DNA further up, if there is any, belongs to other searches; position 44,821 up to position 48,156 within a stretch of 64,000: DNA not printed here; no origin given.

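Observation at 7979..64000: A 56-kb, 25-gene, single-strand mega-PUL whose substrate cannot be read from known enzyme families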

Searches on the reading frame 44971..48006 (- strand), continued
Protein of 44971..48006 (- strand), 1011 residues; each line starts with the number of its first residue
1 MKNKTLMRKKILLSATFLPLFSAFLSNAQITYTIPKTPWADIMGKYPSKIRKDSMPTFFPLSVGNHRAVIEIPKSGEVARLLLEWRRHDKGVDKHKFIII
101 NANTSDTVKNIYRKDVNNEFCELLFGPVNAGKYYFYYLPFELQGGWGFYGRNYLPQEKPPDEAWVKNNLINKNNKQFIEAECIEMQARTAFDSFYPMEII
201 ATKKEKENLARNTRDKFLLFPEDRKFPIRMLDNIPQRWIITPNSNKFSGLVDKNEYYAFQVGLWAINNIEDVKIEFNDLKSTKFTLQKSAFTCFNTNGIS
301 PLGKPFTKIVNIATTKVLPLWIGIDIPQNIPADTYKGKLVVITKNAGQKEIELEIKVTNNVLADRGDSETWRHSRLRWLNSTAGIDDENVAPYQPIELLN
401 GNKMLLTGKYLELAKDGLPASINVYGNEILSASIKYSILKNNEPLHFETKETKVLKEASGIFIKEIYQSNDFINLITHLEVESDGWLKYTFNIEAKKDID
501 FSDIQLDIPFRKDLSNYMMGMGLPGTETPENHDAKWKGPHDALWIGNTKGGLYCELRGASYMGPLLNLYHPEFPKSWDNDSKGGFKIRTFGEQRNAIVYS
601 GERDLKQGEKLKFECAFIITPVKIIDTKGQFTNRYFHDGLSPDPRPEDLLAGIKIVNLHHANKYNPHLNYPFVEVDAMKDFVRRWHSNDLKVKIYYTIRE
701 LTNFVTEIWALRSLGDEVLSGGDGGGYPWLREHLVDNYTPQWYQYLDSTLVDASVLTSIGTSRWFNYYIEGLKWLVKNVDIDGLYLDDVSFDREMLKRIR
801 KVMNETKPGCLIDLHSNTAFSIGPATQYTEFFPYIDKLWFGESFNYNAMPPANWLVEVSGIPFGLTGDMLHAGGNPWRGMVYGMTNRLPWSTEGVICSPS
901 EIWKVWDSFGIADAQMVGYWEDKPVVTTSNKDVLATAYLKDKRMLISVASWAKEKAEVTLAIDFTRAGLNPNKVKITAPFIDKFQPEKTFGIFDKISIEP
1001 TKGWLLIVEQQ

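Call 39: search_solved_structures(query=A2, max_evalue=10, show_alignments=2)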
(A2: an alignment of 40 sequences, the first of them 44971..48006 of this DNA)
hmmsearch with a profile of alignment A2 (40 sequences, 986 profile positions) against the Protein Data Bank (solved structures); distinct sequences matched with E-value up to 10: 9.
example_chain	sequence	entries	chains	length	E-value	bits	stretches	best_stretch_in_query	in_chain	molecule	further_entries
5l7v_A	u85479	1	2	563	4e-06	28.4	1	284-337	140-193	glycoside hydrolase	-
5l7r_A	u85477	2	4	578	4.2e-06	28.3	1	284-337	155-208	glycoside hydrolase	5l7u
8k2j_A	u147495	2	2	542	4.1e-05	25.1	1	282-333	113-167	Oligosaccharide/Monosaccharide-releasing beta-N-acetylgalactosaminidase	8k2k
8k2f_A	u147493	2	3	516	0.00062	21.2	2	287-332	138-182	Oligosaccharide-releasing beta-N-acetylgalactosaminidase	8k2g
7zm7_8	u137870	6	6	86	0.23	12.7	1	91-134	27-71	NADH dehydrogenase [ubiquinone] 1 beta subcomplex subunit 7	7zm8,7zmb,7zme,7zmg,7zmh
8k2h_B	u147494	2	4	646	0.72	11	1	286-320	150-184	Oligosaccharide/Monosaccharide-releasing beta-N-acetylhexosaminidase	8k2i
3ma9_A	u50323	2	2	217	2.4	9.3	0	683-725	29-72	Transmembrane glycoprotein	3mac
2cmr_A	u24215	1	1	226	2.7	9.1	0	683-725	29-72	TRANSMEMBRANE GLYCOPROTEIN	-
2xra_A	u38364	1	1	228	2.8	9.1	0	683-725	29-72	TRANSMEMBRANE PROTEIN GP41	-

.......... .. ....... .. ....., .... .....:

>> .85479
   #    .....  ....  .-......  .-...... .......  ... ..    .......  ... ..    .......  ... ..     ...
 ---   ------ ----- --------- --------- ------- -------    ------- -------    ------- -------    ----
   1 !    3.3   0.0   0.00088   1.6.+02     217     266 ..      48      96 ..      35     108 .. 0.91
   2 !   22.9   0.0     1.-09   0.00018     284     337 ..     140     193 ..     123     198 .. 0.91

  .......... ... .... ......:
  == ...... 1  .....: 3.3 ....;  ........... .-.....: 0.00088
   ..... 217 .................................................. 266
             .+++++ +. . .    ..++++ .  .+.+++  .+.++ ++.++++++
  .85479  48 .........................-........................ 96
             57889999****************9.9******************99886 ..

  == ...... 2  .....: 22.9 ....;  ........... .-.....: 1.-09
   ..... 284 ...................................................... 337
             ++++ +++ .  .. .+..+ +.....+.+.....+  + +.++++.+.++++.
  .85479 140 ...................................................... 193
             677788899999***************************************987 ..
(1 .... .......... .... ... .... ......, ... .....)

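Call 44: search_protein_families(library=ncbifam, proteins=[window:44971-48006:-], max_evalue=0.001)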
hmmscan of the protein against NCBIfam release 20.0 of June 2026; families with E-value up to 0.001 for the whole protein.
window:44971-48006:- (1011 aa): 0 families

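Call 45: find_encoding_contigs(protein=P0136, flank=10000, max_places=2)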
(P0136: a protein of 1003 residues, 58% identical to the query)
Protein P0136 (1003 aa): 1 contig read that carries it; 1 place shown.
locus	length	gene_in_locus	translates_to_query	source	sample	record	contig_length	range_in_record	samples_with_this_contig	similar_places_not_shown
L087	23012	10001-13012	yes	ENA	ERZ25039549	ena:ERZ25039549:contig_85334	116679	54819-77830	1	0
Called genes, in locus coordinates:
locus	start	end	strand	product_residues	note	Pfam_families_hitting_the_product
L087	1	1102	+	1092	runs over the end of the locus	PF02837:Glyco_hydro_2_N, PF22666:Glyco_hydro_2_N2, PF00703:Glyco_hydro_2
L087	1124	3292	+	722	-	-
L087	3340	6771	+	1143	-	PF01839:FG-GAP (faint), PF13517:FG-GAP_3, PF07593:UnbV_ASPIC, PF13517:FG-GAP_3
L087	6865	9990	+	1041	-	PF19543:GH123_N, PF22680:Glyco_hydro_123_N_2 (faint)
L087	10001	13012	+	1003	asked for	PF19543:GH123_N, PF22680:Glyco_hydro_123_N_2 (weak)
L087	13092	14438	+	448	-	-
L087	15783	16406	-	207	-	PF00392:GntR, PF07729:FCD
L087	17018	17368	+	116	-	PF00903:Glyoxalase (weak)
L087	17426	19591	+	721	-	PF00676:E1_dh, PF02779:Transket_pyr, PF02780:Transketolase_C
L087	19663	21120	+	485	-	PF00171:Aldedh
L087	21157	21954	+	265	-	PF00106:adh_short, PF08659:KR, PF13561:adh_short_C2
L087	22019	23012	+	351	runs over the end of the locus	PF06379:RhaT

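Call 65: predict_structure(alignment_id=A2)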
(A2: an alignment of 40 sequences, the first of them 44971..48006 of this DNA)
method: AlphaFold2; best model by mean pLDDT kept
length: 1011 residues; sequences in the alignment: 40
mean_pLDDT: 89.0   pTM: 0.87
mean pLDDT of the five models: 89.0, 88.5, 87.8, 85.1, 84.2
residues with pLDDT >= 90: 684; 70-90: 243; 50-70: 51; < 50: 33
segments of 3 or more residues with pLDDT < 50: 1-8, 17-28, 47-58
pLDDT, mean of each block of 10 residues (from residue 1): 47 50 45 85 55 46 86 95 85 90 92 92 95 91 70 85 92 79 88 65 91 91 88 86 83 97 96 97 95 95 92 94 97 97 96 97 91 94 94 94 95 97 98 97 95 96 98 98 97 97 97 96 92 79 94 91 78 87 94 96 96 97 94 91 94 94 87 90 97 89 89 89 79 76 74 83 90 94 90 91 93 84 78 93 86 93 92 87 92 82 95 96 95 97 96 97 93 94 95 94 96 79
secondary structure, 60 per line:
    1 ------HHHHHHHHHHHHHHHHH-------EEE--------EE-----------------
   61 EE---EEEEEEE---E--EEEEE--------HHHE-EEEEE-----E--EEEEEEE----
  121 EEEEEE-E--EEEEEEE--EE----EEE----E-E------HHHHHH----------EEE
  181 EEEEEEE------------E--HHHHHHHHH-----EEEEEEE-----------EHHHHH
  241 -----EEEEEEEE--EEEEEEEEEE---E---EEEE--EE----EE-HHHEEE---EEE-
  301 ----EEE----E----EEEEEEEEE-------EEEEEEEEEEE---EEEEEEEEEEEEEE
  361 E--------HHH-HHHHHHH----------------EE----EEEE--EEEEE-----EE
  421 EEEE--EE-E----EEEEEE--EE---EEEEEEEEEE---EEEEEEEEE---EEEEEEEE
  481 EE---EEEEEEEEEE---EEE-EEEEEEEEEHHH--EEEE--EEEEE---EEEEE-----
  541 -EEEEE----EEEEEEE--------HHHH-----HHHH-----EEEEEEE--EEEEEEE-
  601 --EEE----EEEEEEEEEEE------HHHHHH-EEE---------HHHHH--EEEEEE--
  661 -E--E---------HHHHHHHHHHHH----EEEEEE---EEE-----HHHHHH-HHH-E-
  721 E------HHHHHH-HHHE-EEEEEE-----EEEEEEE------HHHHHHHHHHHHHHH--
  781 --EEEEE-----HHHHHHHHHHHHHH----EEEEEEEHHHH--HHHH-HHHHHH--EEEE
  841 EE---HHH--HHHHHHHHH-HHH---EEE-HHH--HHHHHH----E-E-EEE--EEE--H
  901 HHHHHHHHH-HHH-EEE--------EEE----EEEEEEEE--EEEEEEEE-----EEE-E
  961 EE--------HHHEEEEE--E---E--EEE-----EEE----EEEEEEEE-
elements in order (helices of 4 or more, strands of 3 or more residues): H7-23 E31-33 E66-72 E79-83 E97-101 E110-116 E121-126 E131-137 E146-148 H162-167 E178-187 H203-211 E217-223 H236-240 E246-253 E256-265 E273-276 E291-293 E297-299 E305-307 E317-325 E333-343 E347-361 H374-380 E403-406 E409-413 E419-424 E435-440 E448-457 E461-469 E473-482 E486-495 E499-501 E503-511 E517-520 E523-527 E531-535 E542-546 E551-557 H566-569 H575-578 E584-590 E593-599 E603-605 E610-620 H627-632 E634-636 H646-650 E653-658 H675-686 E691-696 E700-702 H708-713 H728-733 E740-745 E751-757 H764-778 E783-787 H793-806 E811-817 H818-821 H824-827 H829-834 E837-842 H851-859 E867-869 H876-881 E890-892 E895-897 H900-909 E915-917 E926-928 E933-940 E943-950 E956-958 E960-962 E974-978 E988-990 E996-998 E1003-1010

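Call 67: fold_search(model_id=the predicted structure, library=pdb)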
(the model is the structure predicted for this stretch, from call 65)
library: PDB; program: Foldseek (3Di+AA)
matches with E <= 10: 1295; with E <= 0.001: 259
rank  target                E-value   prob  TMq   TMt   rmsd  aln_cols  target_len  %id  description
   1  8x1b                  7.2e-17  1.00  0.32  0.44  10.2       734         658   11  Cryo-EM structure of FpGalactosaminidase from Flavonifractor plautii in apo state (released 2024-11-13)
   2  9awt_A                3.3e-16  1.00  0.30  0.41  10.5       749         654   10  Structure of the A type blood alpha-D-galactosamine galactosaminidase from Flavonifractor plautii in complex with GalN (released 2024-12-18)
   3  9ayu_A                1.3e-15  1.00  0.31  0.42  10.5       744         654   10  Structure of the A type blood alpha-D-galactosamine galactosaminidase D463A mutant from Flavonifractor plautii (released 2024-12-18)
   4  5xfm_B                7.4e-13  1.00  0.26  0.36  12.3       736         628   10  Crystal structure of beta-arabinopyranosidase (released 2018-02-28)
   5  5a58_A                1.6e-12  1.00  0.27  0.25  12.6       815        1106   10  The structure of GH101 D764N mutant from Streptococcus pneumoniae TIGR4 in complex with serinyl T-antigen (released 2015-09-02)
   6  5xfm_D                2.0e-12  1.00  0.25  0.36  13.0       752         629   10  Crystal structure of beta-arabinopyranosidase (released 2018-02-28)
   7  5a55                  2.5e-12  1.00  0.25  0.24  13.7       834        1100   10  The native structure of GH101 from Streptococcus pneumoniae TIGR4 (released 2015-09-02)
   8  5e1q_A                3.0e-12  1.00  0.24  0.32  13.1       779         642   10  Mutant (D415G) GH97 alpha-galactosidase in complex with Gal-Lac (released 2016-10-05)
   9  5a57                  3.5e-12  1.00  0.26  0.24  14.4       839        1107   10  The structure of GH101 from Streptococcus pneumoniae TIGR4 in complex with PUGT (released 2015-09-02)
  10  3ecq_A                3.5e-12  1.00  0.26  0.22  22.2      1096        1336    9  Endo-alpha-N-acetylgalactosaminidase from Streptococcus pneumoniae: SeMet structure (released 2008-09-09)
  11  5a56_A                4.1e-12  1.00  0.27  0.25  14.1       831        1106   10  The structure of GH101 from Streptococcus pneumoniae TIGR4 in complex with 1-O-methyl-T-antigen (released 2015-09-02)
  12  3ecq_B                4.3e-12  1.00  0.26  0.21  23.2      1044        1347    9  Endo-alpha-N-acetylgalactosaminidase from Streptococcus pneumoniae: SeMet structure (released 2008-09-09)
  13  5a59_A                7.9e-12  1.00  0.27  0.26  13.7       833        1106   11  The structure of GH101 E796Q mutant from Streptococcus pneumoniae TIGR4 in complex with T-antigen (released 2015-09-02)
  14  5xfm_A                1.6e-11  1.00  0.26  0.36  12.9       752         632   10  Crystal structure of beta-arabinopyranosidase (released 2018-02-28)
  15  1zy9                  6.0e-11  1.00  0.25  0.41  12.2       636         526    8  Crystal structure of Alpha-galactosidase (EC 3.2.1.22) (Melibiase) (tm1192) from Thermotoga maritima at 2.34 A resolutio (released 2005-07-12)
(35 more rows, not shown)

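Call 94: find_encoding_contigs(protein=P0227, flank=10000, max_places=1)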
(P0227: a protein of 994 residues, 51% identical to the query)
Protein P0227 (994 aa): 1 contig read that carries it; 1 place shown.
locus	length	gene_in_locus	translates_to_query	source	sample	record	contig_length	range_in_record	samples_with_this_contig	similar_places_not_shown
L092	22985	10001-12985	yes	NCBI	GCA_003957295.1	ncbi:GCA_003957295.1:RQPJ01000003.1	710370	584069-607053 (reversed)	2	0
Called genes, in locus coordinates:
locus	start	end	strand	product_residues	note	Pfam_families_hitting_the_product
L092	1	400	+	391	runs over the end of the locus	PF04773:FecR, PF16344:FecR_C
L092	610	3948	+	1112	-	PF13620:CarboxypepD_reg, PF13715:CarbopepD_reg_2, PF07715:Plug, PF00593:TonB_dep_Rec_b-barrel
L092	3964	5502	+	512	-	PF14322:SusD-like_3, PF07980:SusD_RagB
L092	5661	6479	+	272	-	-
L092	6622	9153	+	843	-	PF12971:NAGLU_N, PF05089:NAGLU, PF12972:NAGLU_C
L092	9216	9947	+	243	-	PF05721:PhyH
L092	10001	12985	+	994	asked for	PF19543:GH123_N, PF22680:Glyco_hydro_123_N_2 (weak)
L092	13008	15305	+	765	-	PF14498:Glyco_hyd_65N_2 (weak), PF18961:DUF5703_N (faint), PF22124:Glyco_hydro_95_cat, PF21307:Glyco_hydro_95_C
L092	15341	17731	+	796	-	PF14498:Glyco_hyd_65N_2, PF22124:Glyco_hydro_95_cat, PF21307:Glyco_hydro_95_C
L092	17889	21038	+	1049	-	PF17128:DUF5107, PF00515:TPR_1 (faint), PF07719:TPR_2 (faint), PF12895:ANAPC3 (faint), PF13428:TPR_14 (faint), PF14559:TPR_19 (faint)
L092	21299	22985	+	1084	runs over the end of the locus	PF00703:Glyco_hydro_2 (weak), PF02836:Glyco_hydro_2_C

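Call 95: find_encoding_contigs(protein=P0216, flank=10000, max_places=1)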
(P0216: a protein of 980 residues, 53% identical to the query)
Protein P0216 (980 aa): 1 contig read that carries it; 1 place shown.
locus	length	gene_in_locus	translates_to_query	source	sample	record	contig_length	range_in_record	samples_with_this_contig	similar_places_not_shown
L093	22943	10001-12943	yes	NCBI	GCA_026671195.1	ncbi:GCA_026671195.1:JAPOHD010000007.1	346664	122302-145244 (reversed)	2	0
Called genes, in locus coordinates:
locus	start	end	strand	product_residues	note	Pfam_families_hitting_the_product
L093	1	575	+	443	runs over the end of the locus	PF00083:Sugar_tr, PF07690:MFS_1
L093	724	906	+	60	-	PF21307:Glyco_hydro_95_C (weak)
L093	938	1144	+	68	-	-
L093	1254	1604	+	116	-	-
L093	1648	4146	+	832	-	PF22124:Glyco_hydro_95_cat, PF21307:Glyco_hydro_95_C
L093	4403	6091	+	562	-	PF01120:Alpha_L_fucos, PF00754:F5_F8_type_C, PF22633:F5_F8_type_C_2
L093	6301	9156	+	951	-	PF02837:Glyco_hydro_2_N, PF22666:Glyco_hydro_2_N2, PF00703:Glyco_hydro_2, PF02836:Glyco_hydro_2_C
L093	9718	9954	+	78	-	PF14310:Fn3-like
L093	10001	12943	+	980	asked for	PF19543:GH123_N, PF22680:Glyco_hydro_123_N_2 (weak)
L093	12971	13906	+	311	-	PF04616:Glyco_hydro_43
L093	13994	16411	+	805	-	PF14498:Glyco_hyd_65N_2, PF22124:Glyco_hydro_95_cat, PF21307:Glyco_hydro_95_C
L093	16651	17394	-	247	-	-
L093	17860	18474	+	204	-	PF04542:Sigma70_r2 (weak), PF08281:Sigma70_r4_2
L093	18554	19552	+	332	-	PF04773:FecR, PF16344:FecR_C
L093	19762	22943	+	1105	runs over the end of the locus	PF07660:STN, PF13620:CarboxypepD_reg, PF13715:CarbopepD_reg_2, PF07715:Plug, PF00593:TonB_dep_Rec_b-barrel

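Call 104: find_encoding_contigs(protein=P0127, flank=10000, max_places=1)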
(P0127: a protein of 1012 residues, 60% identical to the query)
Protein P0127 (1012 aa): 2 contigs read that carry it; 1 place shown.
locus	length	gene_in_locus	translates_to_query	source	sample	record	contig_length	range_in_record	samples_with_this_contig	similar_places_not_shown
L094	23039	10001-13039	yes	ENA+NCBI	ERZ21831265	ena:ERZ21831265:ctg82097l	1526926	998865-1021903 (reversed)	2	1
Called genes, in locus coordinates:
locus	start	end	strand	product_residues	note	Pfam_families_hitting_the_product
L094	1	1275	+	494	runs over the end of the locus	PF12905:Glyco_hydro_101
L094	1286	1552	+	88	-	-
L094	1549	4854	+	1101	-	PF01074:Glyco_hydro_38N, PF07748:Glyco_hydro_38C (weak)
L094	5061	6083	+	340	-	PF12905:Glyco_hydro_101 (weak)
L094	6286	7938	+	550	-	PF04616:Glyco_hydro_43, PF17851:GH43_C2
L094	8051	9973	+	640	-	PF23763:Beta-barrel_GLAA-B_I, PF23764:Beta-barrel_GLAA-B_II, PF13229:Beta_helix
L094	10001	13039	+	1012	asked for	PF19543:GH123_N, PF22680:Glyco_hydro_123_N_2 (faint)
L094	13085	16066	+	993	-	PF19543:GH123_N, PF22680:Glyco_hydro_123_N_2 (faint)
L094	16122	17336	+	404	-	PF02065:Melibiase (weak), PF16499:Melibiase_2, PF17801:Melibiase_C (weak)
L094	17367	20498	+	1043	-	PF17128:DUF5107, PF13181:TPR_8 (faint), PF13428:TPR_14 (faint)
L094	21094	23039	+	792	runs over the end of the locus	PF13802:Gal_mutarotas_2, PF01055:Glyco_hydro_31_2nd, PF21365:Glyco_hydro_31_3rd, PF17137:DUF5110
